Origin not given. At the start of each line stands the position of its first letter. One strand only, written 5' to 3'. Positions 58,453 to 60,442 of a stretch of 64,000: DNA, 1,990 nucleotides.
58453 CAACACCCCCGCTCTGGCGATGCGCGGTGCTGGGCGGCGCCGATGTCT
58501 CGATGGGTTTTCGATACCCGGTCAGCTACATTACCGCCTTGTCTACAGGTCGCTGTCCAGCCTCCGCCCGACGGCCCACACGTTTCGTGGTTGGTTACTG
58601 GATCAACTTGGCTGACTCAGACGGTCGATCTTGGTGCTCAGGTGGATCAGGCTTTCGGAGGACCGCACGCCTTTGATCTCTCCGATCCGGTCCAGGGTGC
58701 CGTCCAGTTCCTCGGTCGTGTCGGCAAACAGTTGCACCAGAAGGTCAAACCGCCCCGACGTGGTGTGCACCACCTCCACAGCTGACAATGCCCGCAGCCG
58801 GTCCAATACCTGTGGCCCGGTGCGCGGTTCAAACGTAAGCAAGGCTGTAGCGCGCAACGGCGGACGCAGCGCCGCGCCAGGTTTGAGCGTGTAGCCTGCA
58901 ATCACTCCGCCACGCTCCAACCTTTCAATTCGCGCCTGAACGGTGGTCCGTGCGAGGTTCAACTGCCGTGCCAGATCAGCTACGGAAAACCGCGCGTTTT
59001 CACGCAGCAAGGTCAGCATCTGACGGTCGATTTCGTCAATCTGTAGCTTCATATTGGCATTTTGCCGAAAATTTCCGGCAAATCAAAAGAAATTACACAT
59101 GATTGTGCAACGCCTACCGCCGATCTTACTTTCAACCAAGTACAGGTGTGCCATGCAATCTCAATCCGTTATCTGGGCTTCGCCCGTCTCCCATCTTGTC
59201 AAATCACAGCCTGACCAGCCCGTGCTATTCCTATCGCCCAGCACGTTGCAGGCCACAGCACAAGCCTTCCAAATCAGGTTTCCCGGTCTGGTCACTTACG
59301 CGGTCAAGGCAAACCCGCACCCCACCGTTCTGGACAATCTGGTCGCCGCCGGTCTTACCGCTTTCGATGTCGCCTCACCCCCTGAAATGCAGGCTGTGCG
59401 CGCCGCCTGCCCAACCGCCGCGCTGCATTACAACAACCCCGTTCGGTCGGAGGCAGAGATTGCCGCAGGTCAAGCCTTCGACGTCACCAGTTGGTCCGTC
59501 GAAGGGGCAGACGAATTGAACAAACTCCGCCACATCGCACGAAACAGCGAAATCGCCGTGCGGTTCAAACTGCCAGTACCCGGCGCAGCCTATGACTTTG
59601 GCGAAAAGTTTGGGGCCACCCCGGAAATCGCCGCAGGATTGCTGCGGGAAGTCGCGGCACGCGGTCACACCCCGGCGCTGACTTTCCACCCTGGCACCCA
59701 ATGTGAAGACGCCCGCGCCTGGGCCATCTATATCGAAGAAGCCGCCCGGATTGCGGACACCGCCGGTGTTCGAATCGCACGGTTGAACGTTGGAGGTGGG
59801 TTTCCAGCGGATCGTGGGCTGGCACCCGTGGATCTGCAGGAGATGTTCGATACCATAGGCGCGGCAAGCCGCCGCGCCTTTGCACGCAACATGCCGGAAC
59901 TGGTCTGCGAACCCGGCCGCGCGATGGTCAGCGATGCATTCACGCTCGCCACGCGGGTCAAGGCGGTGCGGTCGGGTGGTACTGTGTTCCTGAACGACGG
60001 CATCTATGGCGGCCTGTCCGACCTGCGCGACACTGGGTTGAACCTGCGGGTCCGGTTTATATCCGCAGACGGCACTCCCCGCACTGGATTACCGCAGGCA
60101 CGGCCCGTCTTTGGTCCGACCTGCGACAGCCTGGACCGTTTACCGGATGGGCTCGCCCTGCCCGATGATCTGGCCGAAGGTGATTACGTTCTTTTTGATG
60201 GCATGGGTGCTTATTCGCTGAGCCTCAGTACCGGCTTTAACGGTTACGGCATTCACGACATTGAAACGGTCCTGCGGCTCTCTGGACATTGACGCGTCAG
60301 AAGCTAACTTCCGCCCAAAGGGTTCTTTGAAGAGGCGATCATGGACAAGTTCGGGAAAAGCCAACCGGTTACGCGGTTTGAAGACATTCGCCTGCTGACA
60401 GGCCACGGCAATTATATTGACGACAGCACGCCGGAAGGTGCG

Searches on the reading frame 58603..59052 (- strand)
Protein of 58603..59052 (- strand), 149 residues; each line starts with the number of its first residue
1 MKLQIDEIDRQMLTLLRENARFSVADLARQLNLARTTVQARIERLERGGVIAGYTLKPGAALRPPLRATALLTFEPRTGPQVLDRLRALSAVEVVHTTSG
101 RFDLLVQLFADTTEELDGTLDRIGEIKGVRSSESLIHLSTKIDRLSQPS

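Call 3: search_protein_families(library=pfam, proteins=[window:58603-59052:-], max_evalue=0.01)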
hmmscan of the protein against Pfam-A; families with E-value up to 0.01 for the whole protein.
window:58603-59052:- (149 aa): 19 families
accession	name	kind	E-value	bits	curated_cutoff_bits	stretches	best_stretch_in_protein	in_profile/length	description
PF13404.12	HTH_AsnC-type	-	7.1e-15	55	27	1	5-46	1-42/42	AsnC-type helix-turn-helix domain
PF13412.12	HTH_24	-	2.1e-13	50.1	21.9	1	5-51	1-47/48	Winged helix-turn-helix DNA-binding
PF01037.27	AsnC_trans_reg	-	7.2e-11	42.3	25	1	73-140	4-73/73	Lrp/AsnC ligand binding domain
PF08279.18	HTH_11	-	4.4e-06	26.9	25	1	10-50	3-44/55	HTH domain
PF12840.13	HTH_20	-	1.1e-05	25.7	27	1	10-52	7-49/51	Helix-turn-helix domain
PF13384.12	HTH_23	-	0.00059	20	24.6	1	11-50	9-46/50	Homeodomain-like domain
PF01047.28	MarR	-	0.00063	20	24.6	1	13-51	9-47/59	MarR family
PF12802.13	MarR_2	-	0.00083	19.9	27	1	12-51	10-50/61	MarR family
PF13542.12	HTH_Tnp_ISL3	-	0.00086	19.2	27.4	1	9-45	17-50/51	Helix-turn-helix domain of transposase family ISL3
PF13551.12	HTH_29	-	0.0018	18.8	28.1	1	23-58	14-48/64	Winged helix-turn helix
PF01978.25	TrmB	-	0.0018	18.5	25.6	1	5-51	6-52/68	Sugar-specific transcriptional regulator TrmB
PF13518.12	HTH_28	-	0.0021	18.5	25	1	21-51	13-42/52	Helix-turn-helix domain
PF13556.12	HTH_30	-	0.0027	17.9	27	1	21-47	12-38/59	PucR C-terminal helix-turn-helix domain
PF09339.16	HTH_IclR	-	0.0035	17.5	22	1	13-50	9-47/52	IclR helix-turn-helix domain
PF25212.1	HVO_A0114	-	0.0036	17.5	27.6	0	10-52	25-67/84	HVO_A0114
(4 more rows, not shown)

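Call 4: search_protein_families(library=ncbifam, proteins=[window:58603-59052:-], max_evalue=0.01)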
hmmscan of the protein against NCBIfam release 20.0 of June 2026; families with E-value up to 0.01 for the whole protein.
window:58603-59052:- (149 aa): 11 families
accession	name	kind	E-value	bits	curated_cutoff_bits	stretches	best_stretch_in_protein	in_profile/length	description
NF040947.1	trans_reg_LysM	equivalog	6.7e-22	77.7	180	1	5-139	1-134/136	HTH-type transcriptional regulator LysM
NF008384.0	PRK11179.1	equivalog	1.6e-17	63.7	227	1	3-145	5-150/153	transcriptional regulator AsnC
NF053758.1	ChrTpTrnRegChrS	equivalog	2.9e-15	56.4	250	1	3-138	10-147/158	chromate efflux transcriptional regulator ChrS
NF040820.1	trans_reg_LrpA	equivalog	1.9e-11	44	250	1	5-131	2-130/141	HTH-type transcriptional regulator LrpA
NF008370.0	PRK11169.1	equivalog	7.2e-11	42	233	1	4-107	11-118/164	leucine-responsive transcriptional regulator Lrp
NF041395.1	TranRegLrpA1_Halo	equivalog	2.6e-10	40.4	250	1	8-132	6-132/142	HTH-type transcriptional regulator LrpA1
NF041396.1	TranRegLrp_Halo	equivalog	4e-10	39.7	190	1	6-140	4-139/149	HTH-type transcriptional regulator Lrp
TIGR00122.1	birA_repr_reg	equivalog_domain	0.00013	21.8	70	1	10-64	3-61/69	biotin operon repressor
NF053606.1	Sta1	subfamily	0.00081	19.5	80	1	5-51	18-64/100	Sta1 family transcriptional regulator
NF040939.2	trans_reg_lrs14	equivalog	0.0023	17.9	90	1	4-52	18-67/103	Lrs14 family HTH-type transcriptional regulator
NF033788.1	HTH_metalloreg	subfamily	0.0025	17.6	55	1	9-52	13-56/77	metalloregulator ArsR/SmtB family transcription factor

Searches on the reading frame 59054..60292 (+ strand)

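Call 3: search_protein_families(library=pfam, proteins=[window:59054-60292:+], max_evalue=0.01)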
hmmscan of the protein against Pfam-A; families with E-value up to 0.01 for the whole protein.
window:59054-60292:+ (412 aa): 3 families
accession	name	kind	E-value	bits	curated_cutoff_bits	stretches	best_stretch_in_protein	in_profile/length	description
PF02784.22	Orn_Arg_deC_N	-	1.9e-33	116.3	23.4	1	67-293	6-247/247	Pyridoxal-dependent decarboxylase, pyridoxal binding domain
PF00278.28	Orn_DAP_Arg_deC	-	2.4e-10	41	23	1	290-385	5-95/95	Pyridoxal-dependent decarboxylase, C-terminal sheet domain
PF01168.26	Ala_racemase_N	-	0.0052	17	24.1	1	81-235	24-179/220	Alanine racemase, N-terminal domain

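Call 4: search_protein_families(library=ncbifam, proteins=[window:59054-60292:+], max_evalue=0.01)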
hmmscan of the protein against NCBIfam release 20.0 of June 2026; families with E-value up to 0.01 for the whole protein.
window:59054-60292:+ (412 aa): 6 families
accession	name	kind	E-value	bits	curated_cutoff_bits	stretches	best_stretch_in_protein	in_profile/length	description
TIGR01048.1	lysA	equivalog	3.8e-33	114.6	297.9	1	54-397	24-386/417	diaminopimelate decarboxylase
TIGR03099.1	dCO2ase_PEP1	hypoth_equivalog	5.5e-24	85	478.45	1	36-392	6-383/398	pyridoxal-dependent decarboxylase, exosortase A system-associated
NF006515.0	PRK08961.1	equivalog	1.8e-21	75.9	802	1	56-397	504-850/861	bifunctional aspartate kinase/diaminopimelate decarboxylase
NF052544.1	OrLyDeCDokD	equivalog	1.3e-06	27.3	700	1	68-304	59-321/461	ornithine/lysine decarboxylase DokD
NF041039.1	FslC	exception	0.00046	19.1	500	0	352-394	351-392/418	rhizoferrin biosystnesis N-citrylornithine decarboxylase FslC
NF003763.0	PRK05354.1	equivalog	0.0072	14.9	369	0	81-253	101-296/636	biosynthetic arginine decarboxylase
